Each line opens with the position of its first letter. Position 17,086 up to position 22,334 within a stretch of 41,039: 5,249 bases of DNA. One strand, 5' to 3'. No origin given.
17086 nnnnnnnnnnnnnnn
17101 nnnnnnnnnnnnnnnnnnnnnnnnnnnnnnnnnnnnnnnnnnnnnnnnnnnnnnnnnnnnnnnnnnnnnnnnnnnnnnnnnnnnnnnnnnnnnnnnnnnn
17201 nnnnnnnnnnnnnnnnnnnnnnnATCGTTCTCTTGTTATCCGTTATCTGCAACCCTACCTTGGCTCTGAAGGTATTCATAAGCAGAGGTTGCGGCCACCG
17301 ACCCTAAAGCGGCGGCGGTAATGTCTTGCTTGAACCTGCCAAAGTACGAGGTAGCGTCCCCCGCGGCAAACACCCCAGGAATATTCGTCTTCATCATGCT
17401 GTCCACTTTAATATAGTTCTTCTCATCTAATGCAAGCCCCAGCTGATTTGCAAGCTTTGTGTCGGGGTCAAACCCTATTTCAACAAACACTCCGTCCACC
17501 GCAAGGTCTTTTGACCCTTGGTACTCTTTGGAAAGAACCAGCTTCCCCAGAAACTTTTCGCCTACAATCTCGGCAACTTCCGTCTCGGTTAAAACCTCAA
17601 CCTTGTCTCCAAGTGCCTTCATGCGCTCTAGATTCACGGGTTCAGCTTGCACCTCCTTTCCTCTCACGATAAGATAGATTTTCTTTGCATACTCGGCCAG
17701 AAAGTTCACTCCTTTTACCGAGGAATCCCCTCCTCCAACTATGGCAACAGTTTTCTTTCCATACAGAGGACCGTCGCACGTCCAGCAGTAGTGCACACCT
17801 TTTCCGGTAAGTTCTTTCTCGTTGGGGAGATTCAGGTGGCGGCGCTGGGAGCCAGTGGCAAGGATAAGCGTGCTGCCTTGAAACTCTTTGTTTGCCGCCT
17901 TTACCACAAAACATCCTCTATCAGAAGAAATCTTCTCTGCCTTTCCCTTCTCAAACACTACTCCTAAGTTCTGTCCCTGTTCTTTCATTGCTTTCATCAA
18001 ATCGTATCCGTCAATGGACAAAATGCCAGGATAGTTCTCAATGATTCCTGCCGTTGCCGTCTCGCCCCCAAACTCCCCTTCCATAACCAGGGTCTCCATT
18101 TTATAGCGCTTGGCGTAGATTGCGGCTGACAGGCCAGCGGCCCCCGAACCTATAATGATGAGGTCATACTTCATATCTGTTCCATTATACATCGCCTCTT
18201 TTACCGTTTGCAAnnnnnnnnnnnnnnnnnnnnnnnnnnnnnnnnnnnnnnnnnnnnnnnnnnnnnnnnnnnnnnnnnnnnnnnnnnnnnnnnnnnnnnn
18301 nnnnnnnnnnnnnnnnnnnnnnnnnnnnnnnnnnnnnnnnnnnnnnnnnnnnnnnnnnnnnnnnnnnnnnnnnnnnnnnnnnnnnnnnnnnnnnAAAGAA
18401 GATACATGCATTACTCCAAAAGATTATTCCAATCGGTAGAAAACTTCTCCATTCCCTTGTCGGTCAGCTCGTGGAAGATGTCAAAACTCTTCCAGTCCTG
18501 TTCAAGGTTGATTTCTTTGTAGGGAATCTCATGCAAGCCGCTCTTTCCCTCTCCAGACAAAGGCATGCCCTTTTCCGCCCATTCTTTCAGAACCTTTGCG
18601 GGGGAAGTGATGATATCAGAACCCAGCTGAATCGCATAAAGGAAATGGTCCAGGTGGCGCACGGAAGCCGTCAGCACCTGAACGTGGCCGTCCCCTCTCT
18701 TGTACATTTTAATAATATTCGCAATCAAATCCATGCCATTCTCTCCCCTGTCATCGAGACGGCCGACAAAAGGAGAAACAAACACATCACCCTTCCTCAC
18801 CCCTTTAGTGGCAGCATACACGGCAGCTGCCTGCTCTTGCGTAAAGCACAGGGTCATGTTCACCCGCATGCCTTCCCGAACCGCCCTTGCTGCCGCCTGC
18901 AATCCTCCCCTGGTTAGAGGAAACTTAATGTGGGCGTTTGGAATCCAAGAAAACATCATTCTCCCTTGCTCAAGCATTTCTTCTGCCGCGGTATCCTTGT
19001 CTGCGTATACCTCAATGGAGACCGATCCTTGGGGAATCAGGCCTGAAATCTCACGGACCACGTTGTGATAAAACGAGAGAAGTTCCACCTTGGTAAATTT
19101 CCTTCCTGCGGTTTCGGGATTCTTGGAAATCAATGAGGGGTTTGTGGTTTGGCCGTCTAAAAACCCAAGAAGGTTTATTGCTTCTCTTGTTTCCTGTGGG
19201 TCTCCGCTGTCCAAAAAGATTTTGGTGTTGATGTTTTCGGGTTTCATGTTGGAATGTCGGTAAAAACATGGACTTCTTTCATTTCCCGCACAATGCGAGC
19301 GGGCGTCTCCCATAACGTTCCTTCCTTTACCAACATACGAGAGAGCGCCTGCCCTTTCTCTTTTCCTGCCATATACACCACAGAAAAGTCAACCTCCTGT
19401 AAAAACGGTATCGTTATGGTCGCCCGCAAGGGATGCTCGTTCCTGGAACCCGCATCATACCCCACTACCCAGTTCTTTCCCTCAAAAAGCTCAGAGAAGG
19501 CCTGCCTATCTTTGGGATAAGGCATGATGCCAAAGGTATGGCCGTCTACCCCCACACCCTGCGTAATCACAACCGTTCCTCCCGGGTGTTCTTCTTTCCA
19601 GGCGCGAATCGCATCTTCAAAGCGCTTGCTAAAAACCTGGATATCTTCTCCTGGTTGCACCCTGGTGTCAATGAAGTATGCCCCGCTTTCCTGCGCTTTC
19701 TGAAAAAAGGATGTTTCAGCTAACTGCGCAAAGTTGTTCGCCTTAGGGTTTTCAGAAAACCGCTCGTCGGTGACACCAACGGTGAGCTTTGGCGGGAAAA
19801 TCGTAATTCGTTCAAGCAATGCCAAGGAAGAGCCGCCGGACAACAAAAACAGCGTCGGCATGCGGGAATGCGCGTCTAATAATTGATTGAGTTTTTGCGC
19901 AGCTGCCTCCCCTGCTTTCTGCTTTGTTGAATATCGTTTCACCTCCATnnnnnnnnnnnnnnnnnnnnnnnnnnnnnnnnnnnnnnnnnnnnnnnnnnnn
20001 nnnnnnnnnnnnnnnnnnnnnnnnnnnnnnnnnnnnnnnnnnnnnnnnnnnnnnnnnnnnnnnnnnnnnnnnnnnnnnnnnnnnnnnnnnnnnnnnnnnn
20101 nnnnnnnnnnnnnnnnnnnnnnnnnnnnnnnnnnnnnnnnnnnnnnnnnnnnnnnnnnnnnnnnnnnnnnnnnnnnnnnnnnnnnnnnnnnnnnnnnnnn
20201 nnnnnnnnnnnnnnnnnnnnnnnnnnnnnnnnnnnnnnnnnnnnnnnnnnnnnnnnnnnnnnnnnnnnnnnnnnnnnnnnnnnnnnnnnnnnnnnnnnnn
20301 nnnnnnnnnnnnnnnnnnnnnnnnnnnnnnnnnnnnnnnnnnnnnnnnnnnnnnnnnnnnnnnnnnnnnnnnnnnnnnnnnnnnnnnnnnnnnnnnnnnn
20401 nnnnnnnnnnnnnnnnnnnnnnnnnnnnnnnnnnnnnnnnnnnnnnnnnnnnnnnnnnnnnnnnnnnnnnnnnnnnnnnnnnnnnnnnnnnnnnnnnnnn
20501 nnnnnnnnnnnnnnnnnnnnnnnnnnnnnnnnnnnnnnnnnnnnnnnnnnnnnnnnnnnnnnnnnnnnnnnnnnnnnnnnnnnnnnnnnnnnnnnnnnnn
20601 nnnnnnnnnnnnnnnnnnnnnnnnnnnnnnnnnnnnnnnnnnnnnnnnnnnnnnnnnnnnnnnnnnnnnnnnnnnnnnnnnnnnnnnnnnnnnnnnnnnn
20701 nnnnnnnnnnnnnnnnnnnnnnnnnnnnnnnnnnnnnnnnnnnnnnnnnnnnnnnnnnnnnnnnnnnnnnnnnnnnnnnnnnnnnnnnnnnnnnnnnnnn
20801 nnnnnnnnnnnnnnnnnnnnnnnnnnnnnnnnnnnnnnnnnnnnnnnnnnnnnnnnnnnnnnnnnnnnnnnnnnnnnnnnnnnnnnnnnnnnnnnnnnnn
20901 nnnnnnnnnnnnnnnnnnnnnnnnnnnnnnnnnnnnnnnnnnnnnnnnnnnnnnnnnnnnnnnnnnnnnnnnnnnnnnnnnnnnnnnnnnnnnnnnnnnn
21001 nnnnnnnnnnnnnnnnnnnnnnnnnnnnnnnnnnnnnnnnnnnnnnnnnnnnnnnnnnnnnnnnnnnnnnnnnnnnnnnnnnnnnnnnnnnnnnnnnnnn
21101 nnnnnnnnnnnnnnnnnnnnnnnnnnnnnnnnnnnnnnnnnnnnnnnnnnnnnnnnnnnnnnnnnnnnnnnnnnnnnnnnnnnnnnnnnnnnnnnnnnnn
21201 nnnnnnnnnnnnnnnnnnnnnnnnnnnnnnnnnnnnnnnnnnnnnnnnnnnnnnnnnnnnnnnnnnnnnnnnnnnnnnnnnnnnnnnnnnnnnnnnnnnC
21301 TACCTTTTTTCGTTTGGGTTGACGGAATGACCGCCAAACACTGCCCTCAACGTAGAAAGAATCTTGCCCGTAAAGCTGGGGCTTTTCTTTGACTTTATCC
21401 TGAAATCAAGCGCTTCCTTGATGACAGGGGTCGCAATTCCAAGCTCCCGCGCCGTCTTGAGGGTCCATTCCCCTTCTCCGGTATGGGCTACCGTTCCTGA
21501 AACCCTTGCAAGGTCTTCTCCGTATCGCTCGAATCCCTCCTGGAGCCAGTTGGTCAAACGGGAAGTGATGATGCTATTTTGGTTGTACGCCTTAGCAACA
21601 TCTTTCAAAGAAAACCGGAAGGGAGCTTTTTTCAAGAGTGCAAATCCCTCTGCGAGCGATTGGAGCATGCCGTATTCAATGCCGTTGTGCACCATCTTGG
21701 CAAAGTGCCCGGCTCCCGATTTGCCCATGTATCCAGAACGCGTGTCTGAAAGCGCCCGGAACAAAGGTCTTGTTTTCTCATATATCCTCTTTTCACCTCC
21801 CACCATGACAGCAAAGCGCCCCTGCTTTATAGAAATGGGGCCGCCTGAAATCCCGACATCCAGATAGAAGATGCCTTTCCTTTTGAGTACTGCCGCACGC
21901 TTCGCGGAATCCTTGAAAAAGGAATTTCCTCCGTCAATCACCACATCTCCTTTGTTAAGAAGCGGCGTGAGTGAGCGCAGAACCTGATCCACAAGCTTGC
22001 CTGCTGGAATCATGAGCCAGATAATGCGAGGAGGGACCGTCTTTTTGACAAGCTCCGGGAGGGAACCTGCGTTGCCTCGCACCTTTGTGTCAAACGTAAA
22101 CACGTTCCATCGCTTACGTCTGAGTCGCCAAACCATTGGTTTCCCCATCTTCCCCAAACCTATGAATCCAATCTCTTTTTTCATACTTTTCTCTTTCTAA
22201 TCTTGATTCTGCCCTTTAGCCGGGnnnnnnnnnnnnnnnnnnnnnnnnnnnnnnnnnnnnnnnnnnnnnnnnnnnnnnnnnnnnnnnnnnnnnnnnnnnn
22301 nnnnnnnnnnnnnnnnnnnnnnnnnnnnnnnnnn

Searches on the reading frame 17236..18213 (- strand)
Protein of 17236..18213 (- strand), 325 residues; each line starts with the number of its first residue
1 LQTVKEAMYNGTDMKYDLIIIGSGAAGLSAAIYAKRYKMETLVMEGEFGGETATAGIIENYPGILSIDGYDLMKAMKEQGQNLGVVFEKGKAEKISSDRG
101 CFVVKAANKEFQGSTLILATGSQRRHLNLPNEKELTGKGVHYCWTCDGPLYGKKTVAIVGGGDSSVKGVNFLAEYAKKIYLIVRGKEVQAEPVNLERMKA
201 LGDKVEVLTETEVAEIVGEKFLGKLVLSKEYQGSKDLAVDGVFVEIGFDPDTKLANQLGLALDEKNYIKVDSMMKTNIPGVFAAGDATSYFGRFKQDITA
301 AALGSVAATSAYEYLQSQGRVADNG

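Call 14: search_protein_families(library=pfam, proteins=[window:17236-18213:-], max_evalue=0.01)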
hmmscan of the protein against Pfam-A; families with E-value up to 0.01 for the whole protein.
window:17236-18213:- (325 aa): 11 families
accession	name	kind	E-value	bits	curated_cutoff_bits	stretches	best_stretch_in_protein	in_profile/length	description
PF07992.20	Pyr_redox_2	-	3.4e-46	158.4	26.1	1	16-294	1-281/291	Pyridine nucleotide-disulphide oxidoreductase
PF13738.12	Pyr_redox_3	-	6.7e-22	78.5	30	2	87-285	99-305/305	Pyridine nucleotide-disulphide oxidoreductase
PF01266.30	DAO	-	8e-09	35.9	27.9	1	17-54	1-39/353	FAD dependent oxidoreductase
PF00890.30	FAD_binding_2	-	1.2e-08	35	20.4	1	17-55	1-41/414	FAD binding domain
PF00070.33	Pyr_redox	-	2.5e-08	34.7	22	1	156-220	2-70/82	Pyridine nucleotide-disulphide oxidoreductase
PF01134.28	GIDA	-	7.1e-06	25.8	22.1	0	17-49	1-29/391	Glucose inhibited division protein A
PF03486.20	HI0933_like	-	9.9e-06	25.6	50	1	17-46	2-31/244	HI0933-like protein Rossmann domain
PF13450.12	NAD_binding_8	-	0.0012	19.6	21.9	1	20-53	1-36/68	NAD(P)-binding Rossmann-like domain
PF01946.23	Thi4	-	0.0017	18.1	26.2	1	14-53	16-58/235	Thi4 family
PF12831.13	FAD_oxidored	-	0.002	18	27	1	17-56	1-41/416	FAD dependent oxidoreductase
PF05834.18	Lycopene_cycl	-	0.0051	16.4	23.4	0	17-44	1-30/380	Lycopene cyclase protein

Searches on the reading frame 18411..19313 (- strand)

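Call 96: search_protein_families(library=pfam, proteins=[window:18411-19313:-], max_evalue=0.0001)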
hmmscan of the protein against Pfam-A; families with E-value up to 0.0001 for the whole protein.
window:18411-19313:- (300 aa): 1 family
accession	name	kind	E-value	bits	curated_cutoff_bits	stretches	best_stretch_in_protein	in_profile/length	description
PF00923.25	TAL_FSA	-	3.7e-47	161.5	27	1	32-299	1-282/285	Transaldolase/Fructose-6-phosphate aldolase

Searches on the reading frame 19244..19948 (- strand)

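Call 96: search_protein_families(library=pfam, proteins=[window:19244-19948:-], max_evalue=0.0001)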
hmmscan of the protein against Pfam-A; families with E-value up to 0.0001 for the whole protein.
window:19244-19948:- (234 aa): 1 family
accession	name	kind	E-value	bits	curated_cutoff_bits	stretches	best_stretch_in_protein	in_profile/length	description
PF01182.26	Glucosamine_iso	-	4.1e-15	56.7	27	1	10-223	8-219/225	Glucosamine-6-phosphate isomerases/6-phosphogluconolactonase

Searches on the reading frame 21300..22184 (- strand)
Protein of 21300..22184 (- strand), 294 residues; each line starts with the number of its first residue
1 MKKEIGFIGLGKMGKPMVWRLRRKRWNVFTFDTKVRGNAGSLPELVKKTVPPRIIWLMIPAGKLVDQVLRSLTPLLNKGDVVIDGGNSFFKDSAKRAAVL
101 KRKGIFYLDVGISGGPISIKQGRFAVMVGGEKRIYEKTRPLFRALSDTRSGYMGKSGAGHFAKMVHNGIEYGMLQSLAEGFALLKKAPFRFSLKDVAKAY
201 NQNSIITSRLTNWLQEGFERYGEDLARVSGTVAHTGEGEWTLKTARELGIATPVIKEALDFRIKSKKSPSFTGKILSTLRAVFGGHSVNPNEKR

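Call 96: search_protein_families(library=pfam, proteins=[window:21300-22184:-], max_evalue=0.0001)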
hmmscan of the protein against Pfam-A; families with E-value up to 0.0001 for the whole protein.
window:21300-22184:- (294 aa): 2 families
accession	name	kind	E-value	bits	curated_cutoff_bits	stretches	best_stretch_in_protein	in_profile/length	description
PF03446.21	NAD_binding_2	-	1.7e-34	119.6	21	1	4-150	1-157/161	NAD binding domain of 6-phosphogluconate dehydrogenase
PF00393.24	6PGD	-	1.1e-16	61.5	27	1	159-267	1-115/290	6-phosphogluconate dehydrogenase, C-terminal domain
